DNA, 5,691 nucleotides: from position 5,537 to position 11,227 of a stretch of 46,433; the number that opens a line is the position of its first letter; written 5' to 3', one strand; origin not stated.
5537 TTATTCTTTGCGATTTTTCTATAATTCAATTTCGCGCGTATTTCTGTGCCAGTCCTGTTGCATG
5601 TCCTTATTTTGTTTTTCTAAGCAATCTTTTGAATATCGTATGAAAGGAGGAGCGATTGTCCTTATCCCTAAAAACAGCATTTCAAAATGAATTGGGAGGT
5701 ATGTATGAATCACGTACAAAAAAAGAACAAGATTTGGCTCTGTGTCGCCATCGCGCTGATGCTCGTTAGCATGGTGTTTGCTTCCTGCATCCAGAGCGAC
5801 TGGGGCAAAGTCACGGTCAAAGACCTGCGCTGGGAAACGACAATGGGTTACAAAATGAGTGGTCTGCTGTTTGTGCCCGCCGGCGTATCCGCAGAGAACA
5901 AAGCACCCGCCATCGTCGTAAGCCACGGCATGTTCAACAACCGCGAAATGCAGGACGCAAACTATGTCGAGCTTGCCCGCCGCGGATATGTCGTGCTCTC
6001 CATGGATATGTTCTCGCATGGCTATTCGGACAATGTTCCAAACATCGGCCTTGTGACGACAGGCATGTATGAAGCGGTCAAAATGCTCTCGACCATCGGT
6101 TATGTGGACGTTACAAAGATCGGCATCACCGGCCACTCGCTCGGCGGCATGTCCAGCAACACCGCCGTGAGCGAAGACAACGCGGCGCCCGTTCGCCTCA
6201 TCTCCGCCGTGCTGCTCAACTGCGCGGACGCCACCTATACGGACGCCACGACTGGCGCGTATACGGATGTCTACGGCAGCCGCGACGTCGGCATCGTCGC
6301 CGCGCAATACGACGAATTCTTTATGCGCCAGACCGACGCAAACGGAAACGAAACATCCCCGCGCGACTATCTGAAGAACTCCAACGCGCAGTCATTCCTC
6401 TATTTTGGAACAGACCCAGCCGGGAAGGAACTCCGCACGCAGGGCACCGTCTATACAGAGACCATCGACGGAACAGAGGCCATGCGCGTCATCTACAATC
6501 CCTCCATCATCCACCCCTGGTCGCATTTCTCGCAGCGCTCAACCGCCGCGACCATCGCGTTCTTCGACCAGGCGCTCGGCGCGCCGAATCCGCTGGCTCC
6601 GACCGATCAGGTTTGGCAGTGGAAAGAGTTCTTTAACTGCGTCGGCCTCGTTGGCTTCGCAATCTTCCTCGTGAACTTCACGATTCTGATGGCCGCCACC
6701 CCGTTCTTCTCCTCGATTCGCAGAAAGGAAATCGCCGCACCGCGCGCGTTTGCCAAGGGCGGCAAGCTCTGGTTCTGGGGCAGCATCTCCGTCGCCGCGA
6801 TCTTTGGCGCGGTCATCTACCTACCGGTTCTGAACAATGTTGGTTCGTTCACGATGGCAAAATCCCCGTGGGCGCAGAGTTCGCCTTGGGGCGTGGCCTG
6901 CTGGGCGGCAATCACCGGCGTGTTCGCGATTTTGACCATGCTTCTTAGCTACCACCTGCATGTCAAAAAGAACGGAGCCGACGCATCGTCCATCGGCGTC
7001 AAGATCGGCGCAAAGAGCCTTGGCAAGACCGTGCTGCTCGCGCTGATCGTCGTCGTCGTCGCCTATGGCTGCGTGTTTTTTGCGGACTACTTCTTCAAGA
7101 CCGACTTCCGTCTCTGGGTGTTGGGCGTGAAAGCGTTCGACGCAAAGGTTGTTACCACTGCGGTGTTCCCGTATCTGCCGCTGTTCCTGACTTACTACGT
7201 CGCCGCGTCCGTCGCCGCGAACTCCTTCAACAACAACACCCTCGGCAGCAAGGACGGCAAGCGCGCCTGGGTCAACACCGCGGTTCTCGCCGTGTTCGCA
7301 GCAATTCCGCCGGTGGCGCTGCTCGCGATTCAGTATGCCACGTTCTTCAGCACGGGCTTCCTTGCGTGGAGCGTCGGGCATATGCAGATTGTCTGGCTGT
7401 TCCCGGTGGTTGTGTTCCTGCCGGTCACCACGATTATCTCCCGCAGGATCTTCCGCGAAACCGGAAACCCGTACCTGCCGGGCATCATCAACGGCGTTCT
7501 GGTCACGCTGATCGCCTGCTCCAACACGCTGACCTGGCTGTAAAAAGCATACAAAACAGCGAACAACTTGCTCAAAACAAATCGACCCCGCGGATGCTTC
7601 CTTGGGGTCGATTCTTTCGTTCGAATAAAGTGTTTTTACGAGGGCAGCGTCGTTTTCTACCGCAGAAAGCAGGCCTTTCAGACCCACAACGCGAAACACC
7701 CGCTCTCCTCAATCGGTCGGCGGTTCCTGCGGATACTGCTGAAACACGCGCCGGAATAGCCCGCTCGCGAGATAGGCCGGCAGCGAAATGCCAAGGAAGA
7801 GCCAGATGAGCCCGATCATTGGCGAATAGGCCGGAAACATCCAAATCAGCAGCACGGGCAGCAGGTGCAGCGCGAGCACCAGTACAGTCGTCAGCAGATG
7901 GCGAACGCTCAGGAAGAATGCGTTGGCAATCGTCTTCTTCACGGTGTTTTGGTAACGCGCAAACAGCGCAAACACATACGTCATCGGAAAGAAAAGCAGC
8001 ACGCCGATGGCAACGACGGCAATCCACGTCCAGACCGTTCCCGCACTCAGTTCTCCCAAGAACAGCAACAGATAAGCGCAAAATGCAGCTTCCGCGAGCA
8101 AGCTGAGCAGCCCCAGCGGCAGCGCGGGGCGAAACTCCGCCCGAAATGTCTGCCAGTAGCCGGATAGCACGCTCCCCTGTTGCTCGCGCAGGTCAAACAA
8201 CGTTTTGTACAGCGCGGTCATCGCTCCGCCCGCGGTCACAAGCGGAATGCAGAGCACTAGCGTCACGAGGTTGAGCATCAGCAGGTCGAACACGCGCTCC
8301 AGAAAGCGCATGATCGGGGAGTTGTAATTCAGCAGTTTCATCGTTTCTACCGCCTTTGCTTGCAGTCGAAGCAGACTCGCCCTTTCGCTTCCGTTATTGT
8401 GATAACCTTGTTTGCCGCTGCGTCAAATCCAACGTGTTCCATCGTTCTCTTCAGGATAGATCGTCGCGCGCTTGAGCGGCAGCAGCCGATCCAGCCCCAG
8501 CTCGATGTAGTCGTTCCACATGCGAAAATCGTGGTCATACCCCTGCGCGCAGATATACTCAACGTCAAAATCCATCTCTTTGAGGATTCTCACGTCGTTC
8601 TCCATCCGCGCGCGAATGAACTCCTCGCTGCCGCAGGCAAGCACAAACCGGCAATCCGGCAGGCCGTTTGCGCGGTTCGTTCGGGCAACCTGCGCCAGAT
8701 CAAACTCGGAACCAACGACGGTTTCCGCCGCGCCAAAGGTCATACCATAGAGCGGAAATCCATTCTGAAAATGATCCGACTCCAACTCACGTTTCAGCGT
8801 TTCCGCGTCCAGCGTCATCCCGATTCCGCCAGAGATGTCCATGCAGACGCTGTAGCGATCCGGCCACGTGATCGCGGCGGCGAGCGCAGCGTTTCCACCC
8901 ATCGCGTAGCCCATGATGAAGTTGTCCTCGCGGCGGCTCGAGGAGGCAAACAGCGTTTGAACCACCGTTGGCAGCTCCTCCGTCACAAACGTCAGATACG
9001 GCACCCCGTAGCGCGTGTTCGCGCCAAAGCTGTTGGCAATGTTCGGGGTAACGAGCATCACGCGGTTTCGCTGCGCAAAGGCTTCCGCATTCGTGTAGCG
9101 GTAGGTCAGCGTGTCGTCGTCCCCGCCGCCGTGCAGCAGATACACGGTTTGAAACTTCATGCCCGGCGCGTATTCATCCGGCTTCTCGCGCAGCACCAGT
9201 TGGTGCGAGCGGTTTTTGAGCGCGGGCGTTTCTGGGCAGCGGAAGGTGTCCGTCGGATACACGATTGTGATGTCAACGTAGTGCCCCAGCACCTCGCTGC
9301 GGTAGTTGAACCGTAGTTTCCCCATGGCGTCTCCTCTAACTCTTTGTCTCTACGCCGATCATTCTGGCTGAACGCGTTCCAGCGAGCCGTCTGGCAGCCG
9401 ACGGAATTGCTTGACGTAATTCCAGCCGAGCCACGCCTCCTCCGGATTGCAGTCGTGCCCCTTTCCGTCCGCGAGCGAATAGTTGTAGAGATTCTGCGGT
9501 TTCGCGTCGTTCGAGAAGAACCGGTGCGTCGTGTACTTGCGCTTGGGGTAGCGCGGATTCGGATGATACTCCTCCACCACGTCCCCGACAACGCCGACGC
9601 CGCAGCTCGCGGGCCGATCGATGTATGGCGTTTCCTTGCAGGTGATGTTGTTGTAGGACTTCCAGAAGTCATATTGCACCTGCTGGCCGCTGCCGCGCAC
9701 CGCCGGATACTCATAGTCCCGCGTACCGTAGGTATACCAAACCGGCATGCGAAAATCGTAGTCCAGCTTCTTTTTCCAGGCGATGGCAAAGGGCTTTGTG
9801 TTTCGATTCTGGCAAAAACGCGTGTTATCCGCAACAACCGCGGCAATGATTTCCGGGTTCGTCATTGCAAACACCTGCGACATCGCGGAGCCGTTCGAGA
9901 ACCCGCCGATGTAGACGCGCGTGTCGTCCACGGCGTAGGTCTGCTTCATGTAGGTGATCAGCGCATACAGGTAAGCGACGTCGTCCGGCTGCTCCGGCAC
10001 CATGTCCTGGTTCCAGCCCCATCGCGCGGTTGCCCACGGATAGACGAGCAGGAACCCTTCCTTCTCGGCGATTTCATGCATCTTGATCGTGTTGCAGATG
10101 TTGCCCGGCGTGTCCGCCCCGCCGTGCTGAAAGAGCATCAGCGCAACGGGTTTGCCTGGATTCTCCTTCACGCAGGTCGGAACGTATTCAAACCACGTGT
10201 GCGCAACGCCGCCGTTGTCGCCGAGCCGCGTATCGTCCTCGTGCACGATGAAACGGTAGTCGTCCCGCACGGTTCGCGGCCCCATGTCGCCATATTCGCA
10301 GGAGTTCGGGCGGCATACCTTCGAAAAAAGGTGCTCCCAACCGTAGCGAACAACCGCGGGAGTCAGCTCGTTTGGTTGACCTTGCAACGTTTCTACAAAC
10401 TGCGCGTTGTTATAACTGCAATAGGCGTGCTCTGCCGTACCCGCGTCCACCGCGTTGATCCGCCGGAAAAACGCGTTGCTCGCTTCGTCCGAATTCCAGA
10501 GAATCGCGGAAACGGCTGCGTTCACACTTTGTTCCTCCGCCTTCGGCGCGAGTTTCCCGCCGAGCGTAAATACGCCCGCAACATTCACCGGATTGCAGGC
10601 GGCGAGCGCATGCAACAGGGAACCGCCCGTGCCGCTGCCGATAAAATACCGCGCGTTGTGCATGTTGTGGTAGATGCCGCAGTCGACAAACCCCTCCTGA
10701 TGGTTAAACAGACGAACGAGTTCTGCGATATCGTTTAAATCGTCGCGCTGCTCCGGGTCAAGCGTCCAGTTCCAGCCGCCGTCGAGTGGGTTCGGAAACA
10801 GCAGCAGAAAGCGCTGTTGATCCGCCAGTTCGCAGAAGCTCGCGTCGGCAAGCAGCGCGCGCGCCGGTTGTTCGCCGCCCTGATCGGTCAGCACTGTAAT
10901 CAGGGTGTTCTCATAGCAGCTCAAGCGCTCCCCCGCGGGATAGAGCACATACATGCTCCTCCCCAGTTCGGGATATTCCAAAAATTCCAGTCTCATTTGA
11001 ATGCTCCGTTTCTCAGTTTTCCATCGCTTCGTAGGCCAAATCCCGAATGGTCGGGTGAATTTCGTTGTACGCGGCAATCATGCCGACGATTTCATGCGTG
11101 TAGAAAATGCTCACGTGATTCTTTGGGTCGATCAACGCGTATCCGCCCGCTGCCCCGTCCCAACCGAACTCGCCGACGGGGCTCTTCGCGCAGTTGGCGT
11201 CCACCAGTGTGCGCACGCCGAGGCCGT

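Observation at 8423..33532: Esterase-saturated, glycosidase-free sugar locus: candidate intracellular pathway for heavily acylated alpha-glucosides (acyl-sugars)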

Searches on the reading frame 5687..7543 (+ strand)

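Call 7: search_protein_families(library=ncbifam, proteins=[window:5687-7543:+], max_evalue=0.01)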
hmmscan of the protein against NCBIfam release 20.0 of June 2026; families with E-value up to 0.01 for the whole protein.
window:5687-7543:+ (618 aa): 9 families
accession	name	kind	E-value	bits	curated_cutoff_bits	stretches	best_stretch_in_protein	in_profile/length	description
NF033523.0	lasso_peptidase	equivalog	2.2e-09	36.6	400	1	42-193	375-541/638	Atxe2 family lasso peptide isopeptidase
NF003460.0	PRK05077.1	equivalog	5.9e-06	25.3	477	1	41-154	165-276/414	esterase FrsA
NF007954.0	PRK10673.1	equivalog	0.00013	21.3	399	1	70-184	14-119/255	esterase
NF051488.1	bifunc_PcaDC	exception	0.00017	20.8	390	1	69-185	8-117/375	bifunctional 3-oxoadipate enol-lactonase/4-carboxymuconolactone decarboxylase PcaDC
TIGR02427.1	protocat_pcaD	equivalog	0.00022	20.7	255.85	1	69-181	9-114/251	3-oxoadipate enol-lactonase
NF011457.0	PRK14875.1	equivalog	0.00046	19.3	307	1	69-176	128-228/372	acetoin dehydrogenase dihydrolipoyllysine-residue acetyltransferase subunit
NF047920.1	lactonase_UilS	equivalog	0.00067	19.4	400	1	69-166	20-121/285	UilS family quorum-quenching N-acyl-homoserine lactonase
TIGR03502.1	lipase_Pla1_cef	subfamily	0.0011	17.3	383.9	0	74-112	447-485/790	VolA/Pla-1 family phospholipase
NF050058.1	e_dPHAscl_type1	hypoth_equivalog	0.0063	16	150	0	59-99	10-50/276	extracellular catalytic domain type 1 short-chain-length polyhydroxyalkanoate depolymerase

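Call 57: search_protein_families(library=pfam, proteins=[window:5687-7543:+], max_evalue=0.001)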
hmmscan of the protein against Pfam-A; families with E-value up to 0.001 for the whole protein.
window:5687-7543:+ (618 aa): 9 families
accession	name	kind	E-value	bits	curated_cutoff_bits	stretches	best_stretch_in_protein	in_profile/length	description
PF00561.26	Abhydrolase_1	-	2e-06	28.1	25.8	1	74-180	1-102/245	alpha/beta hydrolase fold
PF03403.19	PAF-AH_p_II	-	1.8e-05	23.9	20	0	68-107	95-134/372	Platelet-activating factor acetylhydrolase, isoform II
PF06500.17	FrsA-like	-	2.6e-05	23.6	22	1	41-155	165-277/414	Esterase FrsA-like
PF05448.18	AXE1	-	4.7e-05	22.7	21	0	41-112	53-121/321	Acetyl xylan esterase (AXE1)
PF12697.13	Abhydrolase_6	-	0.00011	23.4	26.3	1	76-194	1-94/217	Alpha/beta hydrolase family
PF01738.24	DLH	-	0.00011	22.3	21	1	60-158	4-112/217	Dienelactone hydrolase family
PF12146.15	Hydrolase_4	-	0.0004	20.2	27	1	74-166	5-99/239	Serine aminopeptidase, S33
PF02129.25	Peptidase_S15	-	0.00057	20.1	23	0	61-174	9-126/262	X-Pro dipeptidyl-peptidase (S15 family)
PF00326.27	Peptidase_S9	-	0.0006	19.8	22.6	0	128-163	49-84/213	Prolyl oligopeptidase family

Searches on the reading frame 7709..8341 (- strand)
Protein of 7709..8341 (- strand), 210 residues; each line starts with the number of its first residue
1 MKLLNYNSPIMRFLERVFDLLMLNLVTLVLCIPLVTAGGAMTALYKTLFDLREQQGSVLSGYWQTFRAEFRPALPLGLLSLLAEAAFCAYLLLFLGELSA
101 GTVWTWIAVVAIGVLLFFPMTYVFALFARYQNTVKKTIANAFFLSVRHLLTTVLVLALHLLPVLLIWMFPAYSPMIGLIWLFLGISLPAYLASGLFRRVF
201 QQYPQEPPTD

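Call 31: search_protein_families(library=pfam, proteins=[window:7709-8341:-], max_evalue=0.001)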
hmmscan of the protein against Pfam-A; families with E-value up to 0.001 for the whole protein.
window:7709-8341:- (210 aa): 1 family
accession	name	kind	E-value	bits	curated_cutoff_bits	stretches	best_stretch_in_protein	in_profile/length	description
PF04854.19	DUF624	-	1.1e-08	35.6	24.2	1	21-83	2-69/77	Protein of unknown function, DUF624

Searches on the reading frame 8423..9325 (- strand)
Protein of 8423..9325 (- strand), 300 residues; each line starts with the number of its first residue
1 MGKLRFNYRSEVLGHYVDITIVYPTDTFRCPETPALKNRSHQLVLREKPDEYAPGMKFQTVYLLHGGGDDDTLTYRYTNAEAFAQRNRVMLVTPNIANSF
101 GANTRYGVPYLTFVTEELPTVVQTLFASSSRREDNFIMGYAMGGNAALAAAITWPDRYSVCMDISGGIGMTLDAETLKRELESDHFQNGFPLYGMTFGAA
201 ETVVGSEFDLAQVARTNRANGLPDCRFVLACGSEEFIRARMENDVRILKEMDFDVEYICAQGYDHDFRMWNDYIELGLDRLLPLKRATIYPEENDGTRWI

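Call 4: search_protein_families(library=pfam, proteins=[window:8423-9325:-], max_evalue=0.01)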
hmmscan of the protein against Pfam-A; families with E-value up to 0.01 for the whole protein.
window:8423-9325:- (300 aa): 2 families
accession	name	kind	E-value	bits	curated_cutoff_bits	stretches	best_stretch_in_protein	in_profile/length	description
PF00756.26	Esterase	-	9e-12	45.7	22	1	49-170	15-152/251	Putative esterase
PF02230.22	Abhydrolase_2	-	0.0012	19.1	23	0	117-167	89-139/217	Phospholipase/Carboxylesterase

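Call 6: search_protein_families(library=ncbifam, proteins=[window:8423-9325:-], max_evalue=0.01)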
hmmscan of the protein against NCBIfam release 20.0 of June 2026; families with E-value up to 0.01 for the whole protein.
window:8423-9325:- (300 aa): 6 families
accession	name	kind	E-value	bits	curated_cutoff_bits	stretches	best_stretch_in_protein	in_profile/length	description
NF007758.0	PRK10439.1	equivalog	5.4e-06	25.6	222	1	112-282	271-411/418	enterochelin esterase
TIGR02821.1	fghA_ester_D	equivalog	1.7e-05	24.5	281.7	1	112-159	119-164/275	S-formylglutathione hydrolase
NF045632.1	hydroxlase_HsaD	equivalog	0.00094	18.2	400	1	58-161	34-132/290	4,5:9,10-diseco-3-hydroxy-5,9,17-trioxoandrosta-1(10),2-diene-4-oate hydrolase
TIGR03695.1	menH_SHCHC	equivalog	0.002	17.6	208.55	1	121-180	60-118/252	2-succinyl-6-hydroxy-2,4-cyclohexadiene-1-carboxylate synthase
NF050058.1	e_dPHAscl_type1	hypoth_equivalog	0.0083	15.6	150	0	60-166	24-137/276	extracellular catalytic domain type 1 short-chain-length polyhydroxyalkanoate depolymerase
TIGR03343.1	biphenyl_bphD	equivalog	0.0086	15.3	462.15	0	59-172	31-141/282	2-hydroxy-6-oxo-6-phenylhexa-2,4-dienoate hydrolase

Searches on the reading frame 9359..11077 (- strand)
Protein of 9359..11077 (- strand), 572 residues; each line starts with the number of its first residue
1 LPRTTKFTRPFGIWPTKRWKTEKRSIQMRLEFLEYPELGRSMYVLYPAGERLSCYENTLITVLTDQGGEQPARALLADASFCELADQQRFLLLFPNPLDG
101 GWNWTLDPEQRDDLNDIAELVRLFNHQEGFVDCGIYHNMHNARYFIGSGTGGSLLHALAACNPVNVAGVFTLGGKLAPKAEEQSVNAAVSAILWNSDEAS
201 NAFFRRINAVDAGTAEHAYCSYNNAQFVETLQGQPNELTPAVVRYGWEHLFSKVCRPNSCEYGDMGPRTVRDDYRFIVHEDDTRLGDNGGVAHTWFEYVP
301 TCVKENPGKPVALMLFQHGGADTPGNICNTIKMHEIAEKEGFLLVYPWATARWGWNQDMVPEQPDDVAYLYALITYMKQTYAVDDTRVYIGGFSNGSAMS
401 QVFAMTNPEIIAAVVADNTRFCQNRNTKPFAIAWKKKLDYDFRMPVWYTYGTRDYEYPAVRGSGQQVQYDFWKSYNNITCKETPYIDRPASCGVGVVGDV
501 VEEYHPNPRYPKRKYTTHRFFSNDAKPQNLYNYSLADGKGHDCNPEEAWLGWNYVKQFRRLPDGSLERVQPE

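Call 4: search_protein_families(library=pfam, proteins=[window:9359-11077:-], max_evalue=0.01)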
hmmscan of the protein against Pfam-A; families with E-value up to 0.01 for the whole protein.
window:9359-11077:- (572 aa): 5 families
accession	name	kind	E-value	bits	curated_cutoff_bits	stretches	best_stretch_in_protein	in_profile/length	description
PF02230.22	Abhydrolase_2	-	9.7e-07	29.3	23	1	372-463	92-176/217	Phospholipase/Carboxylesterase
PF10503.15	Esterase_PHB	-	0.00011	21.9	23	1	312-415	17-126/219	Esterase PHB depolymerase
PF00561.26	Abhydrolase_1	-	0.00017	21.8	25.8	1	382-454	65-125/245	alpha/beta hydrolase fold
PF20434.5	BD-FAE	-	0.0026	17.7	26.8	1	306-411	8-115/215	BD-FAE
PF09265.15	Cytokin-bind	-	0.0096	15.8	23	0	337-383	168-213/281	Cytokinin dehydrogenase 1, FAD and cytokinin binding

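Call 6: search_protein_families(library=ncbifam, proteins=[window:9359-11077:-], max_evalue=0.01)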
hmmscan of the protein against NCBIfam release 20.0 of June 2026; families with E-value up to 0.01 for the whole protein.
window:9359-11077:- (572 aa): 3 families
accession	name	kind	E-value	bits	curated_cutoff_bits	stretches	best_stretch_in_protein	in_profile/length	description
NF050058.1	e_dPHAscl_type1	hypoth_equivalog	1.3e-33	116.7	150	2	294-418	9-136/276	extracellular catalytic domain type 1 short-chain-length polyhydroxyalkanoate depolymerase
TIGR01840.1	esterase_phb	subfamily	4.4e-19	68.8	107.85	1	296-415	2-124/213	PHB depolymerase family esterase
NF033523.0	lasso_peptidase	equivalog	0.002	17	400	1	367-416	475-524/638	Atxe2 family lasso peptide isopeptidase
